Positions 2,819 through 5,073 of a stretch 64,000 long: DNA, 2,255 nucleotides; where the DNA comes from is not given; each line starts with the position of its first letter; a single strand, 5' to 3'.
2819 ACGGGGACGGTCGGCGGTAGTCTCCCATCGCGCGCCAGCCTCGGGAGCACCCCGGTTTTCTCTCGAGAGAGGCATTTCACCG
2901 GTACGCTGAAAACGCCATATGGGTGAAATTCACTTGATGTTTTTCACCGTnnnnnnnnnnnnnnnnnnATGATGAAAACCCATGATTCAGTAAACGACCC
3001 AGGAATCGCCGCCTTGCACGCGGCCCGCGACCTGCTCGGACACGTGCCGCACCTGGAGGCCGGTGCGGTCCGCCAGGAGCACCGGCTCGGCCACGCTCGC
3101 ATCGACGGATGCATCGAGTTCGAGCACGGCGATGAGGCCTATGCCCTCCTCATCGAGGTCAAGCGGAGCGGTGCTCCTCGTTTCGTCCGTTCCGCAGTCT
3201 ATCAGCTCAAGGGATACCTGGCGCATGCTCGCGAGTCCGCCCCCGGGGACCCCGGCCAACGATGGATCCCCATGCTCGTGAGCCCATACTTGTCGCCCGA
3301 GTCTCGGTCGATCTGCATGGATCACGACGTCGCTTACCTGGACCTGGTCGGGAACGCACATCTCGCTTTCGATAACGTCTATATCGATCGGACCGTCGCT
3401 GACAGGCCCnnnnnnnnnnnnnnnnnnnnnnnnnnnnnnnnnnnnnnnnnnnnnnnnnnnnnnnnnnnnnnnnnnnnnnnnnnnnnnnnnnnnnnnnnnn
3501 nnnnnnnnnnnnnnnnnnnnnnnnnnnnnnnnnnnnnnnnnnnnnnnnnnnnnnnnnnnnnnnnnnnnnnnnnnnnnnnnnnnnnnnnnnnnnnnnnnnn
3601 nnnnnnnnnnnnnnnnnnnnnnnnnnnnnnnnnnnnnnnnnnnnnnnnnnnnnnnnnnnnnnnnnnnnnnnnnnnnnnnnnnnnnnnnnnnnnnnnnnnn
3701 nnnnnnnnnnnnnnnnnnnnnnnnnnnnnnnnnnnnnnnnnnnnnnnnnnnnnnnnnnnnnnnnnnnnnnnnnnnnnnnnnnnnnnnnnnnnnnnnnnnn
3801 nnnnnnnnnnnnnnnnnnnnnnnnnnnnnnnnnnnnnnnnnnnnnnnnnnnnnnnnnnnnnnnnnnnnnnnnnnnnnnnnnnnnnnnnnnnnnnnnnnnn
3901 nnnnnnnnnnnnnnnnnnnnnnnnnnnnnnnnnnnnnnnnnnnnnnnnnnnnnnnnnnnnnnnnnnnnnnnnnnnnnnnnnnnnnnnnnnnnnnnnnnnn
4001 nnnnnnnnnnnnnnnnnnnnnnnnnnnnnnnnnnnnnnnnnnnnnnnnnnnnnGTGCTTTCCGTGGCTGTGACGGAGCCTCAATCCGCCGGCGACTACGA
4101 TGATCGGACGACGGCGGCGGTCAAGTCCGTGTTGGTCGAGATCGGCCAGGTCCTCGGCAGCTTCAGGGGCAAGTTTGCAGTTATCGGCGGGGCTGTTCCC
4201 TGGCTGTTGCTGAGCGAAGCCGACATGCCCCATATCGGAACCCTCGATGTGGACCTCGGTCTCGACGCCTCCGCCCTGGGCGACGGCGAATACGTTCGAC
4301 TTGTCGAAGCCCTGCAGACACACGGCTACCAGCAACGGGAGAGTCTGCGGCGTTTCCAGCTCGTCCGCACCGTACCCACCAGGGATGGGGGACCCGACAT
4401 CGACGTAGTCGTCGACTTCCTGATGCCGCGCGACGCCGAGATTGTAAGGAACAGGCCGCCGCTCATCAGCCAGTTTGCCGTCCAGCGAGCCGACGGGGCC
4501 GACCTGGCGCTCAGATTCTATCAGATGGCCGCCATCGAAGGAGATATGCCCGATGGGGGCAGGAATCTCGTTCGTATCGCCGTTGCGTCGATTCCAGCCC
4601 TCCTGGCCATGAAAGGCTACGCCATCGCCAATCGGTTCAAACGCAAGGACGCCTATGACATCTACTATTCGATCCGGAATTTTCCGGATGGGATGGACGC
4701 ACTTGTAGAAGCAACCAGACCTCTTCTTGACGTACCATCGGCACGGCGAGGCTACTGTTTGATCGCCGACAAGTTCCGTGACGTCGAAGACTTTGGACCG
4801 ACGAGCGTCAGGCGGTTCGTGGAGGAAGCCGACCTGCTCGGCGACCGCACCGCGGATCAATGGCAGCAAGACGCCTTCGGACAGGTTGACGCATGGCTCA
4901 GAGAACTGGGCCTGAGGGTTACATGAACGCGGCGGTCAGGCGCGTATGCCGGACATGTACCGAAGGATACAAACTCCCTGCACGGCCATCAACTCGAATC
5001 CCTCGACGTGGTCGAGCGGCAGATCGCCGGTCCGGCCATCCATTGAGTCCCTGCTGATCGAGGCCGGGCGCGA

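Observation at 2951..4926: Divergent AbiE-like pair whose wHTH partner carries an N-terminal PD-(D/E)xK-like nuclease motif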

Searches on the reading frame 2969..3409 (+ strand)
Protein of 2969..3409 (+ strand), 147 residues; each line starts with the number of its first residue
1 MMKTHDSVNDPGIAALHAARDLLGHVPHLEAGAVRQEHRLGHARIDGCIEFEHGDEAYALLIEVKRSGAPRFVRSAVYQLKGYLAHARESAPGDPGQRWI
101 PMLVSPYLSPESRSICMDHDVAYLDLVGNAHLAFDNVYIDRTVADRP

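Call 23: search_protein_families(library=pfam, proteins=[window:2969-3409:+], max_evalue=1)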
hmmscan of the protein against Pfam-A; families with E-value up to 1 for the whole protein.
window:2969-3409:+ (147 aa): 0 families

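Call 27: search_protein_representatives(protein=window:2969-3409:+)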
Query: 147 residues. Proteins with E-value up to 0.001 (for the whole library): 506; up to 1e-10: 101; up to 1e-30: 9. The best 150 are listed.
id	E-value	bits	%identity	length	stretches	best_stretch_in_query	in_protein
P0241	3.8e-51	189.6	67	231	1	2-147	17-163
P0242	2.9e-46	173.7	61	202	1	1-147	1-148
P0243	1.1e-45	171.9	63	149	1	2-140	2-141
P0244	4.0e-44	166.8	59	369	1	1-147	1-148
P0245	5.8e-44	166.3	78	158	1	45-147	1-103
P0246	1.2e-41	158.8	57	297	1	1-145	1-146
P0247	1.2e-39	152.3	57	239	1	17-147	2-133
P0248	2.7e-34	134.9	49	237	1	2-147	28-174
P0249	2.2e-32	128.8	64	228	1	52-147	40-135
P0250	6.0e-30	120.8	68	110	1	63-147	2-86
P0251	2.2e-29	119.0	54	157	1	15-134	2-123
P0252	1.5e-28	116.3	53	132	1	16-139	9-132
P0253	2.7e-28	115.5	46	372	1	14-147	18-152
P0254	1.2e-26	110.1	49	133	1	16-135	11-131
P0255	1.8e-26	109.5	45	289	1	21-147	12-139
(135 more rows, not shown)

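Call 82: search_solved_structures(query=A5, max_evalue=10, show_alignments=3)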
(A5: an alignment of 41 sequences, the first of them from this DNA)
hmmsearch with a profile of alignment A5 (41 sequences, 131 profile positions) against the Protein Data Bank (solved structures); distinct sequences matched with E-value up to 10: 15.
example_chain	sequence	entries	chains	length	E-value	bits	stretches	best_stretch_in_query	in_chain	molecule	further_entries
6een_B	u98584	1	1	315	9.6e-05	25.5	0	10-61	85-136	Designer Pentatricopeptide Protein dPPR10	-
6een_D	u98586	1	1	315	0.00017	24.8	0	10-61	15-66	Designer Pentatricopeptide Protein dPPR10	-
6een_C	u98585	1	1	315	0.0002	24.5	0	10-61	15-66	Designer Pentatricopeptide Protein dPPR10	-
6een_A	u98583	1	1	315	0.00082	22.5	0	10-61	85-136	Designer Pentatricopeptide Protein dPPR10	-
4ozs_A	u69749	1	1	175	0.014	18.6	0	10-61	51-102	Alpha solenoid protein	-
2vld_A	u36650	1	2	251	0.1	15.7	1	67-108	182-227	Endonuclease NucS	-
8vea_A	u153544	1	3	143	0.28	14.3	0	49-82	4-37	Designed helical oligomer sg266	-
11kc_a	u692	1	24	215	0.32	14.1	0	74-109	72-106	Designed nanoparticle O43-B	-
5gke_A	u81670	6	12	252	0.41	13.8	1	39-108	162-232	Endonuclease EndoMS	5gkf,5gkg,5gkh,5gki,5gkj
2csu_A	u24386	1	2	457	0.89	12.7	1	74-106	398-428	457aa long hypothetical protein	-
9ucl_A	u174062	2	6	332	1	12.5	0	76-109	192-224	H3-PrAC-5350A,2-dehydro-3-deoxyphosphogluconate aldolase/4-hydroxy-2-oxoglutarate aldolase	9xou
9om3_B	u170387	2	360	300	1.1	12.4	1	41-81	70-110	C3-A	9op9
9uaq_A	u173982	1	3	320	1.2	12.3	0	76-109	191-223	H3-PrAC-5350A,2-dehydro-3-deoxyphosphogluconate aldolase/4-hydroxy-2-oxoglutarate aldolase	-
1vjg_A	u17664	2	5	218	2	11.5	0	59-95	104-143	putative lipase from the G-D-S-L family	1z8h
6xh5_A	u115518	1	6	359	2.3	11.4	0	76-109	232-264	helical fusion design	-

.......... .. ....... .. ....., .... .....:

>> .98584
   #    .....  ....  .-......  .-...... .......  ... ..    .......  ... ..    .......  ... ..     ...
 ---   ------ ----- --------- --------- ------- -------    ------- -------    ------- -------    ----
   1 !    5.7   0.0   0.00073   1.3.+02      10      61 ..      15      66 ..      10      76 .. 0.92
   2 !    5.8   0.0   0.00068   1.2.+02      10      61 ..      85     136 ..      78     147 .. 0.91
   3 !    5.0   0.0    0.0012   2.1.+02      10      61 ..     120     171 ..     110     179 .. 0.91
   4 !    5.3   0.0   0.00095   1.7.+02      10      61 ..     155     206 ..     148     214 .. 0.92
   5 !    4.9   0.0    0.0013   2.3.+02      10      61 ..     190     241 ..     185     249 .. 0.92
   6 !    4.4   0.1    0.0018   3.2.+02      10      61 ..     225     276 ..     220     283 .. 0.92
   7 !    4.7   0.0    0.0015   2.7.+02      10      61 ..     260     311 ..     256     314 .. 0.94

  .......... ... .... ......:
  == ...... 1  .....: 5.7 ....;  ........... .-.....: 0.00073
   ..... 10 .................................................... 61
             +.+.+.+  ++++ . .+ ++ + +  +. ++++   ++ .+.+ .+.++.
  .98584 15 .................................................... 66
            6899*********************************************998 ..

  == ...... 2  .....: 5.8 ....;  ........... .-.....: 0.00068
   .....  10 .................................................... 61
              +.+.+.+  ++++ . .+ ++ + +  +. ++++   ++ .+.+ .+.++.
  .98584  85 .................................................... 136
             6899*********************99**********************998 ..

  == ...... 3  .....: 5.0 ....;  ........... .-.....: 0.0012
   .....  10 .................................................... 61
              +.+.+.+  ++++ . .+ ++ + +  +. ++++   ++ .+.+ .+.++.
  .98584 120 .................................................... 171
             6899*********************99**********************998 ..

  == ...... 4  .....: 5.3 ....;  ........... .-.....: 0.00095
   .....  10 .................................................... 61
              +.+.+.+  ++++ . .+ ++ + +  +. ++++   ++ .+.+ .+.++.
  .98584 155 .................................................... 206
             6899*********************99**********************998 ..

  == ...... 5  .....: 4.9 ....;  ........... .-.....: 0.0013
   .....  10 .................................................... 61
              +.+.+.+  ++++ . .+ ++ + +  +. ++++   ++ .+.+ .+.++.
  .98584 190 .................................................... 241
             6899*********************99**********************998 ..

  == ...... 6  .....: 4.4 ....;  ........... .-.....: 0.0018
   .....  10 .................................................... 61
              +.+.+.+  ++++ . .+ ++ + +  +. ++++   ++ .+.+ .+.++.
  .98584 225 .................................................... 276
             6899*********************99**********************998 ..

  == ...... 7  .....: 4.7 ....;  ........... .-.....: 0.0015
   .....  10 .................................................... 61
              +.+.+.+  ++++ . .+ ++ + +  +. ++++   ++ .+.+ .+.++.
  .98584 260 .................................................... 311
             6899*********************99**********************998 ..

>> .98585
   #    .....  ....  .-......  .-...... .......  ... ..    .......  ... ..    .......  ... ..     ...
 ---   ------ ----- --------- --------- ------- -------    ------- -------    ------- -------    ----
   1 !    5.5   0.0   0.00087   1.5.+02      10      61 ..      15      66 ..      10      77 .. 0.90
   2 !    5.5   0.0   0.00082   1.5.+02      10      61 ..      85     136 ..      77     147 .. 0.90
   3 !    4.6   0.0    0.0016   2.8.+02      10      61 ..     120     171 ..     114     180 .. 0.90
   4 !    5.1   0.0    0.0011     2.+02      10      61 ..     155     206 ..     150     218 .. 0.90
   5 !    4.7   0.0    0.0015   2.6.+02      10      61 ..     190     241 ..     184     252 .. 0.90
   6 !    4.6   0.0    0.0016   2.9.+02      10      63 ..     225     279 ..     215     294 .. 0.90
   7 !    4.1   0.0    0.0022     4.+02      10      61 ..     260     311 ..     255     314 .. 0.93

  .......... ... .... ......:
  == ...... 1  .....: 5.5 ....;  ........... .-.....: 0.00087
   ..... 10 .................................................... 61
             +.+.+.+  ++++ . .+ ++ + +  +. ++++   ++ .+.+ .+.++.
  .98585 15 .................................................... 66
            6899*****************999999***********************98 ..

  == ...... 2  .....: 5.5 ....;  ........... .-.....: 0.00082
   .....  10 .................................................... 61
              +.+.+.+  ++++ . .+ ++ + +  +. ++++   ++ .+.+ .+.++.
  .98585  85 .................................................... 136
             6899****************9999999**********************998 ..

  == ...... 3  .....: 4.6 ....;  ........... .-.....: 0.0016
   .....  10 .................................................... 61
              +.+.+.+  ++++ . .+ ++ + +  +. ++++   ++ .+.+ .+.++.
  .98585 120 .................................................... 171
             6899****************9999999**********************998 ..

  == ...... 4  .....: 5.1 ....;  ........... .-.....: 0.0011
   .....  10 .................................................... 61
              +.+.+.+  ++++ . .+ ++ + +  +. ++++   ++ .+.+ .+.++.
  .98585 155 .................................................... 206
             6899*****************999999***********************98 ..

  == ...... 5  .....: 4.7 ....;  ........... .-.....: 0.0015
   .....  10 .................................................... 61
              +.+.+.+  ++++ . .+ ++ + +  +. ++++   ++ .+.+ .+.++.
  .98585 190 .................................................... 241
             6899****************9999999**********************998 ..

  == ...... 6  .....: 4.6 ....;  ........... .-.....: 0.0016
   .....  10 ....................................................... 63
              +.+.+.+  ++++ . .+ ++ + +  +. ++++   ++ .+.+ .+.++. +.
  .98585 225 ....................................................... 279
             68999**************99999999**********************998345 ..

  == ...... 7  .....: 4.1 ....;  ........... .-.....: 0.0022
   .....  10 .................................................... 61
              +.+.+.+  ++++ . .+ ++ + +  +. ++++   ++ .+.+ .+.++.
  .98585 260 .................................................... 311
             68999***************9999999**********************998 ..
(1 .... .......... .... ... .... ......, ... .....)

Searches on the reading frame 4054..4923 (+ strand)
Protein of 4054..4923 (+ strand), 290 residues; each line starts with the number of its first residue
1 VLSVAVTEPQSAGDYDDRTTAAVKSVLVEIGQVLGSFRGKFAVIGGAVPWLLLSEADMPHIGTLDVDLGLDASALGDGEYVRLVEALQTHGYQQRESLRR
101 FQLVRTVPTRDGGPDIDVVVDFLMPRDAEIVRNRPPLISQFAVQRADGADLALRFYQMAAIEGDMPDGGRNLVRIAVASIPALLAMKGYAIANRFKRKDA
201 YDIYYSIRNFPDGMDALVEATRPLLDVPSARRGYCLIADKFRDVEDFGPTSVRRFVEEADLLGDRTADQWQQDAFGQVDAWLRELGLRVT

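Call 3: search_protein_families(library=pfam, proteins=[window:4054-4923:+], max_evalue=0.1)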
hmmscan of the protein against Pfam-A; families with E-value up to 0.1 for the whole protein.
window:4054-4923:+ (290 aa): 1 family
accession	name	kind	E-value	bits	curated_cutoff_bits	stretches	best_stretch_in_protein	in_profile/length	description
PF08843.17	AbiEii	-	0.00017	22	22.5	1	164-230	127-191/238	Nucleotidyl transferase AbiEii toxin, Type IV TA system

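Call 4: search_protein_families(library=ncbifam, proteins=[window:4054-4923:+], max_evalue=0.1)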
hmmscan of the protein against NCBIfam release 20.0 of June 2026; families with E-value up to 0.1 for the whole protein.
window:4054-4923:+ (290 aa): 0 families

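Call 5: search_protein_families(library=padloc, proteins=[window:4054-4923:+], max_evalue=0.1)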
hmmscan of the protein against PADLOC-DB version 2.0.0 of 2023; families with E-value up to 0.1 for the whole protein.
window:4054-4923:+ (290 aa): 2 families
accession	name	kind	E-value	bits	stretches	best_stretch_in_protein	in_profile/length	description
PDLC02307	AbiEii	-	0.00035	18.4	1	175-215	113-153/219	AbiEii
PDLC02313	AbiEii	-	0.0046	14.5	1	173-208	155-190/254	AbiEii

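Call 7: search_solved_structures(query=window:4054-4923:+, max_evalue=10, show_alignments=2)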
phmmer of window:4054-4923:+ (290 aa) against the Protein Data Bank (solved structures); distinct sequences matched with E-value up to 10: 0.

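Call 10: find_homologous_proteins(query=window:4054-4923:+)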
Query window:4054-4923:+ (290 aa): 2850 proteins with E <= 0.001 among 8000 candidates; the best 120 are listed.
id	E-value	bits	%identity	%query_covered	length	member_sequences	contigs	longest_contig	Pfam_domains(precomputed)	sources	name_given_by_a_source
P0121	2.5e-180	616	97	99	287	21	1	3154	-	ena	-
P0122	1.2e-179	614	96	98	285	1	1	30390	-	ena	-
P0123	5.4e-177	605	94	99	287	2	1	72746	-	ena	-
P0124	2.0e-172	590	92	98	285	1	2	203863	PF08843.18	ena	-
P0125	7.4e-171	585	91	98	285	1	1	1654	PF08843.18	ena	-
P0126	1.2e-170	584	91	98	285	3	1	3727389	PF08843.18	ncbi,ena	-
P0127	3.5e-170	583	91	98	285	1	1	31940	PF08843.18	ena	-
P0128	7.1e-170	582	91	98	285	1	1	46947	PF08843.18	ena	-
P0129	1.0e-163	561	89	97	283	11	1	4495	PF08843.18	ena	-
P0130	1.2e-162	558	89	97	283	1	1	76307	PF08843.18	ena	-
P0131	1.4e-162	558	89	97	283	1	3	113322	PF08843.18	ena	-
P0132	4.7e-162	556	89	97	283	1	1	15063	PF08843.18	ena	-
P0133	8.4e-162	555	89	97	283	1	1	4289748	PF08843.18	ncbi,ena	-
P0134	1.1e-161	555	87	99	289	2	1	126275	PF08843.18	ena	-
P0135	5.0e-161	553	88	97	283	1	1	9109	PF08843.18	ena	-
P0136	7.0e-161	552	88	97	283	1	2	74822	PF08843.18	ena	-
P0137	1.0e-160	552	88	97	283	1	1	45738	PF08843.18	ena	-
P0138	1.4e-159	548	87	98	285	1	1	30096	PF08843.18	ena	-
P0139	3.7e-159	547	86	98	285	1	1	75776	PF08843.18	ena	-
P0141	5.9e-157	539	86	98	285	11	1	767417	PF08843.18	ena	-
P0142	1.9e-156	538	85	98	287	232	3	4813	PF08843.18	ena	-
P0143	2.3e-156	537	86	97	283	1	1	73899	PF08843.18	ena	-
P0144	2.4e-156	537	85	98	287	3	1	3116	PF08843.18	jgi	-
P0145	3.4e-156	537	83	99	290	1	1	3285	PF08843.18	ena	-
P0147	5.3e-156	536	85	98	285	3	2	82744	PF08843.18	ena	-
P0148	1.5e-155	535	86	97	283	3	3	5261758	PF08843.18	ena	-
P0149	4.3e-155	533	85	98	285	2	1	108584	PF08843.18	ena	-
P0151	9.7e-154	529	84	98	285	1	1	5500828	PF08843.18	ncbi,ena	-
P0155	1.9e-153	528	84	98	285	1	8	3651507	PF08843.18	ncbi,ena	-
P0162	4.7e-153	527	83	98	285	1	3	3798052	PF08843.18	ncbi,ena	-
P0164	6.5e-153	526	83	98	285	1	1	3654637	PF08843.18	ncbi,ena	-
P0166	9.4e-153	526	83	98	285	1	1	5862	PF08843.18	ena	-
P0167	1.4e-152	525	83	98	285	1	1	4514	PF08843.18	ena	-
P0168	1.6e-152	525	82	99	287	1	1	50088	PF08843.18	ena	-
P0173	8.3e-152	522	83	98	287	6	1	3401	PF08843.18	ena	-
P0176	2.6e-151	521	84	97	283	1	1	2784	PF08843.18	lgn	-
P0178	9.9e-151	519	82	98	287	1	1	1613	PF08843.18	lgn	-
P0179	2.3e-150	518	82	98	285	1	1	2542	PF08843.18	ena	-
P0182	5.0e-150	517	83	97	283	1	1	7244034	PF08843.18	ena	-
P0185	3.8e-149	514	82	98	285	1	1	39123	PF08843.18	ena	-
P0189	1.6e-148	512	81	98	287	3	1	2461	PF08843.18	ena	-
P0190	2.5e-148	511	80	98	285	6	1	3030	PF08843.18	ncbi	-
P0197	1.4e-147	509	80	98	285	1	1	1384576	PF08843.18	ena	-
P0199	3.7e-147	507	81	97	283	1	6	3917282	PF08843.18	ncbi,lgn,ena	-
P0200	4.0e-147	507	80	98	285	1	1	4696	PF08843.18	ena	-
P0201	4.1e-147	507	82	97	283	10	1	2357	PF08843.18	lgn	-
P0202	4.5e-147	507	80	98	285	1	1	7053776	PF08843.18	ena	-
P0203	5.4e-147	507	80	98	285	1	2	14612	PF08843.18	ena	-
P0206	9.3e-147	506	79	98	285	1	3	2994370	PF08843.18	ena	-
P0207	1.3e-146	505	80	98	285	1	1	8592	PF08843.18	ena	-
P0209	1.5e-146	505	79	98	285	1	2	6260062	PF08843.18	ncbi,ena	-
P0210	1.6e-146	505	80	98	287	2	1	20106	PF08843.18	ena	-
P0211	1.8e-146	505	79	98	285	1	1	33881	PF08843.18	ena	-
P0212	2.0e-146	505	80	98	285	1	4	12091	PF08843.18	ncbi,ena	-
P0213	2.8e-146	504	79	98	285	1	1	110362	PF08843.18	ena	-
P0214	3.1e-146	504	79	98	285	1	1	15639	PF08843.18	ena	-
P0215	3.3e-146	504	79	98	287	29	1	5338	PF08843.18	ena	-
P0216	3.8e-146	504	81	97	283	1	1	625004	PF08843.18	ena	-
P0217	4.2e-146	504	79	99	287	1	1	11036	PF08843.18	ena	-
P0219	5.5e-146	503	79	98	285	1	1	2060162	PF08843.18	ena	-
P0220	5.5e-146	503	79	98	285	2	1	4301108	PF08843.18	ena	-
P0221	5.5e-146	503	79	98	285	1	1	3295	PF08843.18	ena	-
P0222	6.8e-146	503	79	98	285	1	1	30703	PF08843.18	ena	-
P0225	8.7e-146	503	81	97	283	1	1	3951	PF08843.18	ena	-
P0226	9.7e-146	503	79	98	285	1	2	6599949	PF08843.18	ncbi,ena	-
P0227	1.2e-145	502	79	98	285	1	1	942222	PF08843.18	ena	-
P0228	1.9e-145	502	79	98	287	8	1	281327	PF08843.18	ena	-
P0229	1.9e-145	502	79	98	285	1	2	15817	PF08843.18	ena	-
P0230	2.3e-145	501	79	98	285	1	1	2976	PF08843.18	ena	-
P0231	2.7e-145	501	79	98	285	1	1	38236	PF08843.18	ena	-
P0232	3.3e-145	501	79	97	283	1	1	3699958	PF08843.18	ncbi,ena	-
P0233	4.6e-145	500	79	97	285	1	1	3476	PF08843.18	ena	-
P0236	7.8e-145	500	79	98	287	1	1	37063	PF08843.18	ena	-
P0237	1.3e-144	499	79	98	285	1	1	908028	PF08843.18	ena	-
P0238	1.4e-144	499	79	98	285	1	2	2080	PF08843.18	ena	-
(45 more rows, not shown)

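Call 34: search_solved_structures(query=A3, max_evalue=10, show_alignments=3)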
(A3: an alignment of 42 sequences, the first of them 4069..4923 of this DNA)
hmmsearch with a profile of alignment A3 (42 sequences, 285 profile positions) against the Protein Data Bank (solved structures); distinct sequences matched with E-value up to 10: 1.
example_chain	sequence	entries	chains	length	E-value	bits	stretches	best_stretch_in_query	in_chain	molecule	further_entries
5uvd_A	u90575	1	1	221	1.5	11.4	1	20-68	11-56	Nucleotidyltransferase-like protein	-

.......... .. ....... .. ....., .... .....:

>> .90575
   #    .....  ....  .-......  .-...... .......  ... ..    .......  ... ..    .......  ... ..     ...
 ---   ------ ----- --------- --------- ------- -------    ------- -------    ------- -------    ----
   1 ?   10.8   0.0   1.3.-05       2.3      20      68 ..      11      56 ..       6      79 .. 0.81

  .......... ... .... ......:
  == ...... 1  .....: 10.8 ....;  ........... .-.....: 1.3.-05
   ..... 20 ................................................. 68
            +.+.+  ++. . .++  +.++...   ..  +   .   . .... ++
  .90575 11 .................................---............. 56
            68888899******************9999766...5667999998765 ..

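Call 47: search_protein_families(library=pfam, alignment_id=A3, max_evalue=0.01)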
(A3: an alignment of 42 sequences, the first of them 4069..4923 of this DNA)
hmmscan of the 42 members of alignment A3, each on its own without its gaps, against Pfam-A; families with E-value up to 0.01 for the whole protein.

A. member 1, window:4069-4923:+ (285 aa): 1 family
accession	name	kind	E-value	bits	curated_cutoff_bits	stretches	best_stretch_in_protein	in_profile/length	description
PF08843.17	AbiEii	-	0.00017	22.1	22.5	1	159-225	127-191/238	Nucleotidyl transferase AbiEii toxin, Type IV TA system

B. families by the number of members that match (of 42 scanned): 1 family
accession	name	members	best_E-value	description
PF08843.17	AbiEii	42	1.5e-07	Nucleotidyl transferase AbiEii toxin, Type IV TA system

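Call 74: find_related_loci(query=A3, collection=metagenome_contigs, flank=3000)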
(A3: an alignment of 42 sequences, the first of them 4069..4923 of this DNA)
Query A3 (285 aa) in metagenome_contigs; peptide patterns used: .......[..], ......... (x = any residue, [..] = any of these).
600 stretches matched a pattern (row limit reached: there are more); 569 encode a relative of the query (tblastn E <= 1e-3); the best 80 are kept; 80 distinct loci.
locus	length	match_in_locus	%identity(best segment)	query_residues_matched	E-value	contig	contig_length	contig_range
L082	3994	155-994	85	3-282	1e-157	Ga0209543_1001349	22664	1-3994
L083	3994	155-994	81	3-282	6e-152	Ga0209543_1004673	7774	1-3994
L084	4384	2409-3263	79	1-285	4e-152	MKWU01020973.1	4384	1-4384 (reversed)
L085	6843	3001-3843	77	3-283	2e-145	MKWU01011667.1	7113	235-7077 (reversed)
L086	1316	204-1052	77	2-283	6e-157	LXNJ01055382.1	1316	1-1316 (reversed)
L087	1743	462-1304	77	3-283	3e-154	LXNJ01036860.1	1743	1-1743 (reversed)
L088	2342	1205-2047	74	3-283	9e-150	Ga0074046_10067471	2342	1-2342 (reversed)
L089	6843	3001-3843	75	3-283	5e-141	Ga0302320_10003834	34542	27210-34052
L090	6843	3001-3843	74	3-283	4e-140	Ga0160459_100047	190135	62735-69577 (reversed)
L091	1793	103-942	74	3-283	2e-151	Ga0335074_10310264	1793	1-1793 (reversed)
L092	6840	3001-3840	74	3-283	1e-139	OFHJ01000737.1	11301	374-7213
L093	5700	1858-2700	75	3-283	5e-140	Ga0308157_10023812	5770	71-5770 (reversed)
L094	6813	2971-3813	74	3-283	9e-140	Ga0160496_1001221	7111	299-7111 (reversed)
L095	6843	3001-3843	74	3-283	1e-139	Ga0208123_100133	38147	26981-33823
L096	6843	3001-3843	75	3-283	1e-139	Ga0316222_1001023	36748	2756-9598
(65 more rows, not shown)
